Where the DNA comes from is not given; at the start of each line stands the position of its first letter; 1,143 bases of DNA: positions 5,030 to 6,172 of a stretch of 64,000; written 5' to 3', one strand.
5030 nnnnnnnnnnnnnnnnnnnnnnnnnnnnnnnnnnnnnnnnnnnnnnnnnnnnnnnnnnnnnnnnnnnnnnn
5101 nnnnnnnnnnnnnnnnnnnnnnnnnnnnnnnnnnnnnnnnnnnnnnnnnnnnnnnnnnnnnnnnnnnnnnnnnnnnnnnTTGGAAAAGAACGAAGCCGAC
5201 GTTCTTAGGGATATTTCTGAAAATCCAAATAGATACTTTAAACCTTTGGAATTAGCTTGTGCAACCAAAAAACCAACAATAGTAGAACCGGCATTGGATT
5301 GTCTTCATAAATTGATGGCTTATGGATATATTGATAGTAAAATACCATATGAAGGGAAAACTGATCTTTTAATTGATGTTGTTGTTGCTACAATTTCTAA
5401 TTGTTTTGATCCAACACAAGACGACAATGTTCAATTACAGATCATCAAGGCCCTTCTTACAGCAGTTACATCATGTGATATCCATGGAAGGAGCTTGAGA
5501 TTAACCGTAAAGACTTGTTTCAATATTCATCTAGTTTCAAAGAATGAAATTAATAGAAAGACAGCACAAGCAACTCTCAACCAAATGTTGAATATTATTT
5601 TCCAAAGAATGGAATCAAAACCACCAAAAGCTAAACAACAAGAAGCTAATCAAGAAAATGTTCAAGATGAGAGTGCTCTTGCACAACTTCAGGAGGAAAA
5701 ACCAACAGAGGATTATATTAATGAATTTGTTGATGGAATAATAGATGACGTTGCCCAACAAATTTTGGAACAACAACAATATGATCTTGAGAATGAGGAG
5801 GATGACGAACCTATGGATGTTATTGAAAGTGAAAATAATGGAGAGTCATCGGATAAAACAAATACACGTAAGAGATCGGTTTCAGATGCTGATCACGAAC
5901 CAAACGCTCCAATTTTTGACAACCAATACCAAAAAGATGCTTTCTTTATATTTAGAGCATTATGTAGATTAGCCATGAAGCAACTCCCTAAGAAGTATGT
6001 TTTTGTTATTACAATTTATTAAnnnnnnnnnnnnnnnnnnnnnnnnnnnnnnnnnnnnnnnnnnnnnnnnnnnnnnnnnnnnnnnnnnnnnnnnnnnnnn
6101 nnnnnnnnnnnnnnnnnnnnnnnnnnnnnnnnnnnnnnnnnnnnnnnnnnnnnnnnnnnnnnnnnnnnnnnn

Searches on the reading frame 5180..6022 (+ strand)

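Call 26: search_protein_families(library=pfam, proteins=[window:5180-6022:+], max_evalue=0.001)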
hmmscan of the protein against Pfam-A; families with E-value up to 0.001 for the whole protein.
window:5180-6022:+ (280 aa): 1 family
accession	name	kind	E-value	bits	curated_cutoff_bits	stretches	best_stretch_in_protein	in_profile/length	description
PF16213.11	DCB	-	7.1e-31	107.8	25.6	1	8-145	48-174/177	Mon2/Sec7/BIG1-like, dimerisation and cyclophilin-binding domain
